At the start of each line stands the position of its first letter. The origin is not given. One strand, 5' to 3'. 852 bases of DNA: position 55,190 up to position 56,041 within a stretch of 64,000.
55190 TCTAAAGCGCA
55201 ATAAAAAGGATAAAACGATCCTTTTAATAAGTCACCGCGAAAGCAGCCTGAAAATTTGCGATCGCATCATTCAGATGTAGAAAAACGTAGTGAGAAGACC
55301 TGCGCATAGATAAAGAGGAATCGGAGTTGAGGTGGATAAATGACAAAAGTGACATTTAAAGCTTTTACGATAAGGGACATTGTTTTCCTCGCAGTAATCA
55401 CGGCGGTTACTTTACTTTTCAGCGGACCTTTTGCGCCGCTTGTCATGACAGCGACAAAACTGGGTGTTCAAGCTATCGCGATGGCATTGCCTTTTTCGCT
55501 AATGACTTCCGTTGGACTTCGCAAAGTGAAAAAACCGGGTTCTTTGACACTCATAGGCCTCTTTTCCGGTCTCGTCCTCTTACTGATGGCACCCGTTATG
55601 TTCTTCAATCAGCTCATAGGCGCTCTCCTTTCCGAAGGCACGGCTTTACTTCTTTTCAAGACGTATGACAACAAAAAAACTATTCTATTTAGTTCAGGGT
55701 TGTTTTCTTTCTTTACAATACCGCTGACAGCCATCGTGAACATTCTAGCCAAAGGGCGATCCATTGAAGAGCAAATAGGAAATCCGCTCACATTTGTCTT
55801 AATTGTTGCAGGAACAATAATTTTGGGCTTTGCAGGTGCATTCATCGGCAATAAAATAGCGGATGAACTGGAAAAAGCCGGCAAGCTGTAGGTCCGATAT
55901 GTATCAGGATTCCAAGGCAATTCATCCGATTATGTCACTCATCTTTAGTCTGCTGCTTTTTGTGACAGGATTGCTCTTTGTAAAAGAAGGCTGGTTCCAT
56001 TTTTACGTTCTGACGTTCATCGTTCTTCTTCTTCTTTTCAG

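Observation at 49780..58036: Composite transporter cluster: family-5 binding protein, exporter-fold ABC pair and an MptD/YkoE-type ECF module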

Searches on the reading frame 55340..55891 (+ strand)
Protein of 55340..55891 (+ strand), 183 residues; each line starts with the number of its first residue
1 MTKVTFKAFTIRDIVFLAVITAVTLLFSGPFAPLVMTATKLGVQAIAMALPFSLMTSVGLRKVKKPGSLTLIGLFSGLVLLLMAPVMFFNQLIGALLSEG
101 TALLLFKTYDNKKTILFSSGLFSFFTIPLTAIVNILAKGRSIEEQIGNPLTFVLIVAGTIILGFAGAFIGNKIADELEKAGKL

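Call 4: search_protein_families(library=pfam, proteins=[window:55340-55891:+], max_evalue=0.01)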
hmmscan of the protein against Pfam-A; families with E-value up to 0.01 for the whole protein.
window:55340-55891:+ (183 aa): 1 family
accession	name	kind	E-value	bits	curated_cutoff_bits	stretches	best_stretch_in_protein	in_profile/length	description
PF09605.15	Trep_Strep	-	5.2e-10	40.1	28.7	1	14-173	4-178/185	Hypothetical bacterial integral membrane protein (Trep_Strep)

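Call 5: search_protein_families(library=ncbifam, proteins=[window:55340-55891:+], max_evalue=0.01)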
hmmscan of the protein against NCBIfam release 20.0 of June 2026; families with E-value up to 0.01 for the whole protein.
window:55340-55891:+ (183 aa): 1 family
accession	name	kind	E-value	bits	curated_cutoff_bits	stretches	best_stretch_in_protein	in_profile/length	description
TIGR02185.1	Trep_Strep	subfamily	1.7e-09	38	76.45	1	9-173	1-181/188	MptD family putative ECF transporter S component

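Call 20: find_homologous_proteins(query=window:55340-55891:+)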
Query window:55340-55891:+ (183 aa): 19 proteins with E <= 0.001 among 885 candidates.
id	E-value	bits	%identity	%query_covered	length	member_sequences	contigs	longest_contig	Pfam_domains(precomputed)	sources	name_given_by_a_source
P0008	1.8e-103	362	100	100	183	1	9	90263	PF09605.16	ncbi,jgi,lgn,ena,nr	ncbi:MAG: MptD family putative ECF transporter S component [Clostridiaceae bacterium]|jgi:energy-cou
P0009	7.0e-98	344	93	100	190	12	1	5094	PF09605.16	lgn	-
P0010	3.1e-90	319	85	100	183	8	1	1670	PF09605.16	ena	-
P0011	5.2e-82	292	80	100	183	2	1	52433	PF09605.16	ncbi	-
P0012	7.0e-81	288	78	100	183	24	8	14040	PF09605.16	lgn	-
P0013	9.2e-81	288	77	99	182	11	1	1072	PF09605.16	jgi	jgi:hypothetical protein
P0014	1.3e-80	287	77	100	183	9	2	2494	PF09605.16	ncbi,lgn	-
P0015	4.9e-80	285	78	100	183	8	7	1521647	PF09605.16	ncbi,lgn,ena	ncbi:MAG: MptD family putative ECF transporter S component [Saccharofermentanales bacterium]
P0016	6.3e-80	285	77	100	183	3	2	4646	PF09605.16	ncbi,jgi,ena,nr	ncbi:MAG TPA: MptD family putative ECF transporter S component [Clostridiaceae bacterium]|jgi:hypoth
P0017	2.7e-77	277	77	100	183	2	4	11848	PF09605.16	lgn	-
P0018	7.9e-75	269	72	100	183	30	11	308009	PF09605.16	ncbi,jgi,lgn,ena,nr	ncbi:MAG TPA: MptD family putative ECF transporter S component [Clostridiaceae bacterium]|jgi:hypoth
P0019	8.4e-75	268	72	100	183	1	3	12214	PF09605.16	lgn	-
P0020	3.7e-73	263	70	100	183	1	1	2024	PF09605.16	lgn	-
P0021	3.6e-70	253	72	95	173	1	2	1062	PF09605.16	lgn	-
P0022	5.1e-40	155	74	55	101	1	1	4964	-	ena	-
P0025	3.7e-18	84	36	96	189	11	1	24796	PF09605.16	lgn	-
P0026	3.1e-12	65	34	98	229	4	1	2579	PF09605.16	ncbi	-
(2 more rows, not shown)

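Call 22: find_related_loci(query=A1, collection=genome_contigs, flank=10000)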
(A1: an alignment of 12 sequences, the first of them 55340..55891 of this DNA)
Query A1 (183 aa) in genome_contigs; peptide patterns used: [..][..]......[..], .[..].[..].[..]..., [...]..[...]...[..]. (x = any residue, [..] = any of these).
599 stretches matched a pattern (row limit reached: there are more); 171 encode a relative of the query (tblastn E <= 1e-3); the best 80 are kept; 80 distinct loci.
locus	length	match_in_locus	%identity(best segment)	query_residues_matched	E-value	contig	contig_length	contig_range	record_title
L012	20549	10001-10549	78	1-183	1e-90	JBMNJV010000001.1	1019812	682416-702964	MAG: Saccharofermentanales bacterium isolate SBF912LR0HQ0039 contig_43135, whole genome shotgun sequence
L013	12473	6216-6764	77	1-183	1e-89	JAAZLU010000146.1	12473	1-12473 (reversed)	MAG: Clostridiales bacterium isolate AS23ysBPME_253 215974_AS23, whole genome shotgun sequence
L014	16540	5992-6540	77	1-183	2e-89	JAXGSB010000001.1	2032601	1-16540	MAG: Candidatus Scatomorpha sp. isolate AnMBR.bin363 bin363_1, whole genome shotgun sequence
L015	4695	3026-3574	77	1-183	2e-88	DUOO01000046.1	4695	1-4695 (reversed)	MAG TPA_asm: Clostridiaceae bacterium isolate AS08sgBPME_186 250640_AS08, whole genome shotgun sequence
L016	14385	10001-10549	73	1-183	6e-84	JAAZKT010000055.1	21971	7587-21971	MAG: Clostridiaceae bacterium isolate AS22ysBPME_67 63179_AS22, whole genome shotgun sequence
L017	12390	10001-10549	72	1-183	2e-83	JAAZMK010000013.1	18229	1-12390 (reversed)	MAG: Clostridiaceae bacterium isolate AS23ysBPME_357 11697_AS23, whole genome shotgun sequence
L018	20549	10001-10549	71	1-183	2e-81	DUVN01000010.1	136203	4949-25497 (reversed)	MAG TPA_asm: Clostridiaceae bacterium isolate AS08sgBPME_403 287916_AS08, whole genome shotgun sequence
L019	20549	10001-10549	77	1-183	3e-78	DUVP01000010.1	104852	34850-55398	MAG TPA_asm: Mogibacterium sp. isolate AS08sgBPME_421 106027_AS08, whole genome shotgun sequence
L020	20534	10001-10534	46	6-183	1e-44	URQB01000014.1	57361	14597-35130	uncultured Ruminococcaceae bacterium isolate UMGS1237 genome assembly, contig: NODE_311_length_57361_cov_9.613199, whole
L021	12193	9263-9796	44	6-183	8e-45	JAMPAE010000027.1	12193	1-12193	MAG: Ruminococcus sp. isolate NALB_7813_22 Scaffold_#27__SCF_027___12193_bp, whole genome shotgun sequence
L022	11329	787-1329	42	3-183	5e-44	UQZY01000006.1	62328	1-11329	uncultured Ruminococcaceae bacterium isolate UMGS802 genome assembly, contig: NODE_301_length_62328_cov_4.219132, whole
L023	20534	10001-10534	44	6-183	1e-43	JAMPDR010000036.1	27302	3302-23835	MAG: Ruminococcus sp. isolate NALB_7823_32 Scaffold_#36__SCF_036___27302_bp, whole genome shotgun sequence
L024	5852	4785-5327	44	3-183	1e-42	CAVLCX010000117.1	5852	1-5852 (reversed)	bacterium isolate G02639-L1_cleanbin_000025 genome assembly, contig: Spades_G02639-L1_contig_3868, whole genome shotgun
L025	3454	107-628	43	10-183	7e-43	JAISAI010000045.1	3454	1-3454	MAG: Eubacteriales Family XIII. Incertae Sedis bacterium isolate Gx481_bin138 k119_4656908, whole genome shotgun sequenc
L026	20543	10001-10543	43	3-183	9e-42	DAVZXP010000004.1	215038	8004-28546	MAG TPA_asm: Candidatus Fimenecus sp. isolate gSpreadC_ID_462 NODE_6_length_215038_cov_28.701237, whole genome shotgun s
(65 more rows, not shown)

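Call 29: search_protein_families(library=pfam, alignment_id=A2, max_evalue=0.001)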
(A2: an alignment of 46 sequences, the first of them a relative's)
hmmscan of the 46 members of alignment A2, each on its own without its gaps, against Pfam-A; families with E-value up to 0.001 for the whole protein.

A. member 1, L012:5366-5968:- (200 aa): 1 family
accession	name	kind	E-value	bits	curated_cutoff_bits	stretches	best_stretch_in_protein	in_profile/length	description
PF12672.12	DUF3793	-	3.2e-46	157.8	25.1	1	23-197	1-167/167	Protein of unknown function (DUF3793)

B. families by the number of members that match (of 46 scanned): 21 families
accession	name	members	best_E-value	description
PF11756.13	YgbA_NO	13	6.1e-45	Nitrous oxide-stimulated promoter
PF05031.18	NEAT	5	3.3e-11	Iron Transport-associated domain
PF12802.13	MarR_2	3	1.2e-06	MarR family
PF09339.16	HTH_IclR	3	2.9e-06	IclR helix-turn-helix domain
PF01047.28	MarR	3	4.3e-05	MarR family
PF01978.25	TrmB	3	8.5e-05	Sugar-specific transcriptional regulator TrmB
PF12833.13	HTH_18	2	1.2e-23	Helix-turn-helix domain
PF00165.29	HTH_AraC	2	2.2e-19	Bacterial regulatory helix-turn-helix proteins, AraC family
PF13204.13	Apiosidase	1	1.3e-83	Apiosidase-like, catalytic domain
PF00885.24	DMRL_synthase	1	9.6e-63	6,7-dimethyl-8-ribityllumazine synthase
PF12672.12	DUF3793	1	3.2e-46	Protein of unknown function (DUF3793)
PF02308.21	MgtC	1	4.2e-39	MgtC family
PF01554.23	MatE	1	2.3e-31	MatE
PF02687.27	FtsX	1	1.9e-24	FtsX-like permease C-terminal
PF07859.19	Abhydrolase_3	1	1.5e-15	alpha/beta hydrolase fold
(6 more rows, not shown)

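Call 48: search_solved_structures(query=A1, max_evalue=1)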
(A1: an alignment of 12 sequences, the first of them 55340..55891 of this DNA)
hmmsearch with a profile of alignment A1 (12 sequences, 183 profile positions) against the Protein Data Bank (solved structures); distinct sequences matched with E-value up to 1: 1.
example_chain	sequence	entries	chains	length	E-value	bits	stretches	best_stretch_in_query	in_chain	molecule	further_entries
8f70_A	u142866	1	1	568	0.81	13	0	130-176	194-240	T18.1 Major pilin backbone protein T-antigen,Major pilin backbone protein T-antigen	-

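Call 55: search_protein_families(library=pfam, alignment_id=A4, max_evalue=0.0001)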
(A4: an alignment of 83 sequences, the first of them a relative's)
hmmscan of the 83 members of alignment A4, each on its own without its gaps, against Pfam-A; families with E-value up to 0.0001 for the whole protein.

A. member 1, L012:12797-13741:- (314 aa): 1 family
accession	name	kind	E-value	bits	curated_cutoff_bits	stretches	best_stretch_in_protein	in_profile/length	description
PF07859.19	Abhydrolase_3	-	3.8e-15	56.7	25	1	88-291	1-208/210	alpha/beta hydrolase fold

B. families by the number of members that match (of 83 scanned): 110 families (the first 25 are shown)
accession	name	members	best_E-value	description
PF02742.21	Fe_dep_repr_C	4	9e-15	Iron dependent repressor, metal binding and dimerisation domain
PF01325.25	Fe_dep_repress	4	8.6e-12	Iron dependent repressor, N-terminal DNA binding domain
PF02836.23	Glyco_hydro_2_C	2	2.9e-93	Glycosyl hydrolases family 2, TIM barrel domain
PF01120.23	Alpha_L_fucos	2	4.2e-88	Alpha-L-fucosidase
PF02837.24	Glyco_hydro_2_N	2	2.7e-41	Glycosyl hydrolases family 2, sugar binding domain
PF11756.13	YgbA_NO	2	1.5e-39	Nitrous oxide-stimulated promoter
PF04055.27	Radical_SAM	2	4.8e-30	Radical SAM superfamily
PF06580.19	His_kinase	2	7.3e-21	Histidine kinase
PF00258.30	Flavodoxin_1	2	8.7e-19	Flavodoxin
PF07859.19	Abhydrolase_3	2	1.9e-17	alpha/beta hydrolase fold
PF05031.18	NEAT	2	2.6e-11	Iron Transport-associated domain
PF22666.2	Glyco_hydro_2_N2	2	1.1e-09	Glycosyl hydrolase 2 galactose-binding domain-like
PF11335.13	DUF3137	2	2.3e-09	Protein of unknown function (DUF3137)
PF00703.27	Glyco_hydro_2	2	5.4e-08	Glycosyl hydrolases family 2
PF12724.12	Flavodoxin_5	2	3.1e-07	Flavodoxin domain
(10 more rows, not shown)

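Call 64: find_homologous_proteins(query=A5, max_evalue=0.00001)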
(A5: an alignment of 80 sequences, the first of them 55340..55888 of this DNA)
Query A5 (80 sequences) (183 aa, profile of the alignment): 1582 proteins with E <= 0.00001 among 8000 candidates; the best 120 are listed.
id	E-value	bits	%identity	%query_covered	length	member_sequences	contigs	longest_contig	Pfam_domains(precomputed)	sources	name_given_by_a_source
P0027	1.3e-70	255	39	97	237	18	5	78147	PF09605.16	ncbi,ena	-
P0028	1.4e-70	255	37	96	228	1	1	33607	PF09605.16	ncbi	-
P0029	1.5e-70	255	39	96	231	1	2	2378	-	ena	-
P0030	1.8e-70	255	37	96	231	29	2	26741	PF09605.16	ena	-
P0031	1.9e-70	254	36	96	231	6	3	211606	PF09605.16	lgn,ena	-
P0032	2.9e-70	254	35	97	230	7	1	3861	PF09605.16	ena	-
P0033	3.5e-70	254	35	96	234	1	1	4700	PF09605.16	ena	-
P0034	3.5e-70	254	40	96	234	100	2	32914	-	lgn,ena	-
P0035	4.9e-70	253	36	96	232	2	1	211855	PF09605.16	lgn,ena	-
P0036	8.4e-70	252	36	96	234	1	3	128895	PF09605.16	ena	-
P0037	9.6e-70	252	33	99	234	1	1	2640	PF09605.16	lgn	-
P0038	1.6e-69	251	32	99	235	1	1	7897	PF09605.16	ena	-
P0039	1.8e-69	251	35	97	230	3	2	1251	PF09605.16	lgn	-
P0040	1.9e-69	251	32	99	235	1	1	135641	PF09605.16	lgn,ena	-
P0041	1.9e-69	251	32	99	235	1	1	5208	PF09605.16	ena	-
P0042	1.9e-69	251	36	96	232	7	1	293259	PF09605.16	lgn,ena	-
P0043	2.1e-69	251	33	97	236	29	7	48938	PF09605.16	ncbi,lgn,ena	-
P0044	2.4e-69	251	33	97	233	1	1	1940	PF09605.16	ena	-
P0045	2.7e-69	251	31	99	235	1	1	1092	PF09605.16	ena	-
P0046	2.9e-69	251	33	98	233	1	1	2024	PF09605.16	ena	-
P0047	3.2e-69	250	31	98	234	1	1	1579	PF09605.16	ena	-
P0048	3.2e-69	250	33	96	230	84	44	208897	PF09605.16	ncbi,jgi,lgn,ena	jgi:membrane protein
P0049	3.3e-69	250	31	99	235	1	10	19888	PF09605.16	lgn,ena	-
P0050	3.3e-69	250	31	99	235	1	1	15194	PF09605.16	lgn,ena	-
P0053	3.5e-69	250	31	99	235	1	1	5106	PF09605.16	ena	-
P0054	3.6e-69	250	34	96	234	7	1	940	PF09605.16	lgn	-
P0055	3.7e-69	250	31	98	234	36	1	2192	PF09605.16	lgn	-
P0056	3.8e-69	250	30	99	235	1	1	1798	PF09605.16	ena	-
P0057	3.8e-69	250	31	99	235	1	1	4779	PF09605.16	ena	-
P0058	3.9e-69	250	31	99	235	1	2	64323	PF09605.16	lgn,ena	-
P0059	3.9e-69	250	32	96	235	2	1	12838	PF09605.16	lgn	-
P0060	4.4e-69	250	32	99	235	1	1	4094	PF09605.16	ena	-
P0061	5.4e-69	250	30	99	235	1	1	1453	PF09605.16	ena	-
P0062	5.5e-69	250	30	98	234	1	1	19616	PF09605.16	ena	-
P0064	5.6e-69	250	30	99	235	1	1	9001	PF09605.16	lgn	-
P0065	5.6e-69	250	30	99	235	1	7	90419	PF09605.16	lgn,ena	-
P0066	5.6e-69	250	30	99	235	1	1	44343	PF09605.16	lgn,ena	-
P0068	7.0e-69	249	31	99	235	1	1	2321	PF09605.16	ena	-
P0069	7.0e-69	249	30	99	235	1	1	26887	PF09605.16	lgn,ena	-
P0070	7.1e-69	249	30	99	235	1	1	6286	PF09605.16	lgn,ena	-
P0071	7.1e-69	249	31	98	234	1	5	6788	PF09605.16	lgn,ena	-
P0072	7.2e-69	249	33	97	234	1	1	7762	PF09605.16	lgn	-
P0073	7.6e-69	249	35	96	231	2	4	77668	PF09605.16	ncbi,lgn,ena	-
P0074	8.1e-69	249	35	96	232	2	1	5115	PF09605.16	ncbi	-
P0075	8.2e-69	249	31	99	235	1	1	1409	PF09605.16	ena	-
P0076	8.3e-69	249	31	99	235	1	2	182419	PF09605.16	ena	-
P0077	8.4e-69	249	31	99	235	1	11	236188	PF09605.16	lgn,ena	-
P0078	8.4e-69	249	31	99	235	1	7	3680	PF09605.16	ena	-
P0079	8.4e-69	249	31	99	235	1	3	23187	PF09605.16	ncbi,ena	-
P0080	8.9e-69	249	31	99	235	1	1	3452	PF09605.16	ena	-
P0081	8.9e-69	249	31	99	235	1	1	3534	PF09605.16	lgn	-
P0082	9.1e-69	249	31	99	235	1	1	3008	PF09605.16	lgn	-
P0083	9.5e-69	249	31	98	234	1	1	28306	PF09605.16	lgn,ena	-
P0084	9.5e-69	249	30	99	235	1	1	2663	PF09605.16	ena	-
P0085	9.6e-69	249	32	97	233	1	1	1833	PF09605.16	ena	-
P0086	9.7e-69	249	32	99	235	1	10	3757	PF09605.16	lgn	-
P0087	9.7e-69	249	31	99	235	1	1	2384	PF09605.16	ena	-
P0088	1.0e-68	249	32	96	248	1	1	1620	PF09605.16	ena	-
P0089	1.0e-68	249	40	97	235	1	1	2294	PF09605.16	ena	-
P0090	1.1e-68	249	31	93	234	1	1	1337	PF09605.16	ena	-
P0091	1.1e-68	249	30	99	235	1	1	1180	PF09605.16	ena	-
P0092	1.2e-68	249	33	96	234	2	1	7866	PF09605.16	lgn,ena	-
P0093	1.3e-68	249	32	96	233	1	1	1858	PF09605.16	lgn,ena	-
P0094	1.4e-68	248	32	98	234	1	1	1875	PF09605.16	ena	-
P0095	1.4e-68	248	30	99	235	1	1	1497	PF09605.16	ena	-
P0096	1.5e-68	248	31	98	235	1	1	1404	PF09605.16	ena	-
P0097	1.6e-68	248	31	99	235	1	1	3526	PF09605.16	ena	-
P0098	1.7e-68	248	34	100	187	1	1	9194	PF09605.16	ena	-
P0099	1.7e-68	248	30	93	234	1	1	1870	PF09605.16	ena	-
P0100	1.7e-68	248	32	96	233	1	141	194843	PF09605.16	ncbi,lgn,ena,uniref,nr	ncbi:MAG TPA: MptD family putative ECF transporter S component [Candidatus Borkfalkia avistercoris]|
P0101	1.7e-68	248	32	96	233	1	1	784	PF09605.16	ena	-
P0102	1.7e-68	248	32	96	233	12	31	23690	PF09605.16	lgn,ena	-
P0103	1.8e-68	248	32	96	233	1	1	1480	PF09605.16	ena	-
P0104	1.8e-68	248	32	96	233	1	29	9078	PF09605.16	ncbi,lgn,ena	-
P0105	1.8e-68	248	31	99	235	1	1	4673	PF09605.16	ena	-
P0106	1.9e-68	248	32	96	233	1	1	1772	PF09605.16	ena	-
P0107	2.1e-68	248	31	99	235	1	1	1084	PF09605.16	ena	-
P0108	2.1e-68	248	31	99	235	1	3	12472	PF09605.16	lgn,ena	-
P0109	2.1e-68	248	31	99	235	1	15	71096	PF09605.16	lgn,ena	-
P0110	2.2e-68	248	31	99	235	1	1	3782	PF09605.16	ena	-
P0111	2.2e-68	248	31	99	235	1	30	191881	PF09605.16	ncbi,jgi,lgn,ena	jgi:membrane protein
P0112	2.3e-68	248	32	96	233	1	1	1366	PF09605.16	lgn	-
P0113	2.4e-68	248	34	100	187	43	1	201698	PF09605.16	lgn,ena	-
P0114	2.6e-68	248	32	96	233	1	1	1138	PF09605.16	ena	-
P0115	2.6e-68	248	31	99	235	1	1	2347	PF09605.16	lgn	-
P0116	3.2e-68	247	32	96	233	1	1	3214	PF09605.16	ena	-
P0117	3.2e-68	247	32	96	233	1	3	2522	PF09605.16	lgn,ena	-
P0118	3.4e-68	247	30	99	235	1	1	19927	PF09605.16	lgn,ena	-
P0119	3.4e-68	247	30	99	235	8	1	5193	PF09605.16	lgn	-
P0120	3.5e-68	247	33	97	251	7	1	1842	PF09605.16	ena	-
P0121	3.5e-68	247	33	96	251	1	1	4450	PF09605.16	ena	-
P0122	3.8e-68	247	29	99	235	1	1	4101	PF09605.16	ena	-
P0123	4.7e-68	247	32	96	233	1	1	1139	PF09605.16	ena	-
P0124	4.7e-68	247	29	99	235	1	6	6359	PF09605.16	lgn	-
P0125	4.8e-68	247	34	100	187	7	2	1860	PF09605.16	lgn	-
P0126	5.4e-68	246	32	96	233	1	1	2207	PF09605.16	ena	-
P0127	5.5e-68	246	32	96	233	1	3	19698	PF09605.16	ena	-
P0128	5.8e-68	246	29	99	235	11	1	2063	PF09605.16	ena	-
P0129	5.8e-68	246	32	96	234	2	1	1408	PF09605.16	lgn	-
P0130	5.8e-68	246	33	96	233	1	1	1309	PF09605.16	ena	-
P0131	5.9e-68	246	35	100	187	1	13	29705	PF09605.16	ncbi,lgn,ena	-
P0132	6.3e-68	246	31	98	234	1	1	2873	PF09605.16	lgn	-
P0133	6.7e-68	246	30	99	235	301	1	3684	PF09605.16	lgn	-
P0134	8.1e-68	246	32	96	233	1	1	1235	PF09605.16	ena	-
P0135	8.9e-68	246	29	99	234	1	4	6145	PF09605.16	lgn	-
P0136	9.3e-68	246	29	99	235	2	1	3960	PF09605.16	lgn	-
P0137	9.4e-68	246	35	100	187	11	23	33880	PF09605.16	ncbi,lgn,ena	-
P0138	9.4e-68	246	34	100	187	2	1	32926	PF09605.16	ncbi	-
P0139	9.5e-68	246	33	96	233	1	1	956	PF09605.16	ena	-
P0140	9.9e-68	246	32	96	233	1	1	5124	PF09605.16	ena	-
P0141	1.0e-67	246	34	100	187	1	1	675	PF09605.16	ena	-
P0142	1.1e-67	245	35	100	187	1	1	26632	PF09605.16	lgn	-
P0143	1.2e-67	245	30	99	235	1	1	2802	PF09605.16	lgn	-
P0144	1.4e-67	245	33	96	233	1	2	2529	PF09605.16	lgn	-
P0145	1.4e-67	245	31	99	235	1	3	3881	PF09605.16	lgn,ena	-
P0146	1.5e-67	245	31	97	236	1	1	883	PF09605.16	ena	-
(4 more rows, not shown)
